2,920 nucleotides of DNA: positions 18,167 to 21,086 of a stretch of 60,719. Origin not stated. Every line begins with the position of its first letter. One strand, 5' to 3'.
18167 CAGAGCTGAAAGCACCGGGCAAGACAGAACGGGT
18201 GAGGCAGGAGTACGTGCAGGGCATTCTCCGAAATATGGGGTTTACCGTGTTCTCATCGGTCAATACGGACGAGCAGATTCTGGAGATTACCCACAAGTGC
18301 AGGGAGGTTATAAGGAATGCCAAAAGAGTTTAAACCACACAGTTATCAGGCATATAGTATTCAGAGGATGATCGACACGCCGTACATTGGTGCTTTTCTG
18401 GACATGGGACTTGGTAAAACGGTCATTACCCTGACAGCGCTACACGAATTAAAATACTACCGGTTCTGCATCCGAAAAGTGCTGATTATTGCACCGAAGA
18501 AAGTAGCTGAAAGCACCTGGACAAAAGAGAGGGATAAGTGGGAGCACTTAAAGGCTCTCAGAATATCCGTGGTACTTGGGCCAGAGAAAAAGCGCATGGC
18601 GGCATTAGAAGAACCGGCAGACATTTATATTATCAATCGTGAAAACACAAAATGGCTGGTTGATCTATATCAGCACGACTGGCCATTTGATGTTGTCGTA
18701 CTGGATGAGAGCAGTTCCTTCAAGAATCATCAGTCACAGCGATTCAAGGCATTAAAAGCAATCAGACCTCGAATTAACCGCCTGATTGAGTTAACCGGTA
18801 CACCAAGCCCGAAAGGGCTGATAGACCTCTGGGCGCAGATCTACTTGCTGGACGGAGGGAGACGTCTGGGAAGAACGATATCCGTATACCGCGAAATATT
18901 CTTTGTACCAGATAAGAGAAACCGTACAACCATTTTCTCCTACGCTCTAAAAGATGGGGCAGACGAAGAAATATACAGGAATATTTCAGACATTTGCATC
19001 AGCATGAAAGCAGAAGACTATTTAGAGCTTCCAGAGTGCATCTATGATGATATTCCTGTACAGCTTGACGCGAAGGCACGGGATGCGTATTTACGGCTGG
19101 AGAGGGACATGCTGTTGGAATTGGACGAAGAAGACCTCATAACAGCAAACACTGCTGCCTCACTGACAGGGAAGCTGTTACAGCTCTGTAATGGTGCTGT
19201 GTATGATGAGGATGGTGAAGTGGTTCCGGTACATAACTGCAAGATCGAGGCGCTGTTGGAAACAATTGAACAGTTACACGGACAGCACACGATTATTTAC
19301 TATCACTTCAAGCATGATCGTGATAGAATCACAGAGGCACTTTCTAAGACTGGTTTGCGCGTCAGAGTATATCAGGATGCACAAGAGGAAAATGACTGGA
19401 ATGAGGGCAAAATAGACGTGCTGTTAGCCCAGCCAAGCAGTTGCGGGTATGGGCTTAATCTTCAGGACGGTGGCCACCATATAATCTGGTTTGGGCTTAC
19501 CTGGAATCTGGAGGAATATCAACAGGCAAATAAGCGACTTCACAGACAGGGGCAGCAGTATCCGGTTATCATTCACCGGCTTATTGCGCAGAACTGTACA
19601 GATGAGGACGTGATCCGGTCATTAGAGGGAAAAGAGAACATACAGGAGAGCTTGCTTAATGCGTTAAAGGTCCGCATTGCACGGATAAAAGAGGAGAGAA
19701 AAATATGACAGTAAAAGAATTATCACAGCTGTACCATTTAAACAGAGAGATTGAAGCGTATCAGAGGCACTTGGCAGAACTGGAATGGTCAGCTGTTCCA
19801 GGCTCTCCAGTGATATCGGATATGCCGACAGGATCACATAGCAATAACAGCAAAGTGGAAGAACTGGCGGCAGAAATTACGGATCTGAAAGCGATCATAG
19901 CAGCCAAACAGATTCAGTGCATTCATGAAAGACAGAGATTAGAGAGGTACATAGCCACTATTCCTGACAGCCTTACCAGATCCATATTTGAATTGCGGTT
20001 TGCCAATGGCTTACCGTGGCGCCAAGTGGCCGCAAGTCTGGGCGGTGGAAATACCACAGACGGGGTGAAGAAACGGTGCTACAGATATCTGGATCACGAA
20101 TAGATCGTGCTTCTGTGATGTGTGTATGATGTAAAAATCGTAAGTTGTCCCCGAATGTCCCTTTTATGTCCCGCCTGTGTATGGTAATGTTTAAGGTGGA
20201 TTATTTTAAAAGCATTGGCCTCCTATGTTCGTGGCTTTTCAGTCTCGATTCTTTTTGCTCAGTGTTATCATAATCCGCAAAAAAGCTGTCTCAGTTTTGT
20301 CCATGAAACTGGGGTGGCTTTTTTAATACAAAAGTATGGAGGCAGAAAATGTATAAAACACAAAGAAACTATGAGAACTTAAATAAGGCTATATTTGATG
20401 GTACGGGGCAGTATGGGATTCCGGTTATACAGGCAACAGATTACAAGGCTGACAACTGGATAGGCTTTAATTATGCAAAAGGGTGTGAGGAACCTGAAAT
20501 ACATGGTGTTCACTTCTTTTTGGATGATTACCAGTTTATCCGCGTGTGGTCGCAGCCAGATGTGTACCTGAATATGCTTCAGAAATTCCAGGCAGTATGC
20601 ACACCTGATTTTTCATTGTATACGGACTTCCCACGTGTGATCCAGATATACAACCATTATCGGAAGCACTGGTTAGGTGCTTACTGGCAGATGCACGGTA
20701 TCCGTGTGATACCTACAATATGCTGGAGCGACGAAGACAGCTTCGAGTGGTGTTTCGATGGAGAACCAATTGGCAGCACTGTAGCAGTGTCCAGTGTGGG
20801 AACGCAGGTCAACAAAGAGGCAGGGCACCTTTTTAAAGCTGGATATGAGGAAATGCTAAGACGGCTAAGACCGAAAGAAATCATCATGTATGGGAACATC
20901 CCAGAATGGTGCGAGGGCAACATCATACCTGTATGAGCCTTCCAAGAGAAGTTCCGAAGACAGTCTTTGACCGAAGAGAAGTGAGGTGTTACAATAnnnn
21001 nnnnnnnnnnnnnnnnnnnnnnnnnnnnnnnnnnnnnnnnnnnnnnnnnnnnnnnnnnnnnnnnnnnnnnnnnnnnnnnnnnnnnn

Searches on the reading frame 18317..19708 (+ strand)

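Call 13: search_protein_families(library=pfam, proteins=[window:18317-19708:+], max_evalue=0.01)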
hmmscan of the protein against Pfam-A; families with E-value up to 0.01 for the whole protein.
window:18317-19708:+ (463 aa): 4 families
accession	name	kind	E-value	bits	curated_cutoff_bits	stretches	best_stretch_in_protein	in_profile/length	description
PF00176.29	SNF2-rel_dom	-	4.2e-20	72.5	24.9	1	29-275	25-267/290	SNF2-related domain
PF00271.37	Helicase_C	-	2.6e-07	31.3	23.5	1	309-412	2-110/110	Helicase conserved C-terminal domain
PF04851.21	ResIII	-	4.4e-05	23.9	22.5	1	5-164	2-163/164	Type III restriction enzyme, res subunit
PF00270.35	DEAD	-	0.00085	19.5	26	1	11-164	4-161/167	DEAD/DEAH box helicase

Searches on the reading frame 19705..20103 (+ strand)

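Call 13: search_protein_families(library=pfam, proteins=[window:19705-20103:+], max_evalue=0.01)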
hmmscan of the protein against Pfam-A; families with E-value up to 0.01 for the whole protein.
window:19705-20103:+ (132 aa): 0 families

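Call 24: search_protein_families(library=phrogs, proteins=[window:19705-20103:+], max_evalue=0.001)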
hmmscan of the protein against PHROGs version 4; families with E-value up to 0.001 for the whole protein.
window:19705-20103:+ (132 aa): 2 families
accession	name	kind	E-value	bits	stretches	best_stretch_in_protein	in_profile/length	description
phrog_36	-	transcription regulation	3.1e-17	63.9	1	2-119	56-172/220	transcriptional regulator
phrog_248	-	transcription regulation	6.6e-07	30.6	1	15-117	28-120/161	transcriptional activator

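Call 51: search_protein_families(library=ncbifam, proteins=[window:19705-20103:+], max_evalue=0.01)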
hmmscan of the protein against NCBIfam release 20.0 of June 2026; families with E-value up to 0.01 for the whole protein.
window:19705-20103:+ (132 aa): 1 family
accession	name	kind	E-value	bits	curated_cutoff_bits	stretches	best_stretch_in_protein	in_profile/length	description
NF009166.1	PRK12513.1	equivalog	0.0016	18.2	206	1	64-124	117-174/193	RNA polymerase sigma factor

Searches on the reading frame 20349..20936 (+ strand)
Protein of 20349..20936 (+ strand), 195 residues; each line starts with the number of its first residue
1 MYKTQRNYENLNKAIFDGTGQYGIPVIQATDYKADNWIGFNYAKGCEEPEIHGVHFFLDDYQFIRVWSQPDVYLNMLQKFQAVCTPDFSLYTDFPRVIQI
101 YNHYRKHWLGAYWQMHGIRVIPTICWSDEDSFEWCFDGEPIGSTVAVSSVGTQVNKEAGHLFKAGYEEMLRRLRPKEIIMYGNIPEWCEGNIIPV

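Call 24: search_protein_families(library=phrogs, proteins=[window:20349-20936:+], max_evalue=0.001)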
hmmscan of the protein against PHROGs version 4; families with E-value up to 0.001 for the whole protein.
window:20349-20936:+ (195 aa): 2 families
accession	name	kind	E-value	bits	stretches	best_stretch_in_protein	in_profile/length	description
phrog_8680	-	unknown function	7.9e-74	248.5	1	5-192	13-200/221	-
phrog_940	-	DNA, RNA and nucleotide metabolism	1.4e-69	236.2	1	5-191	156-345/388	nuclease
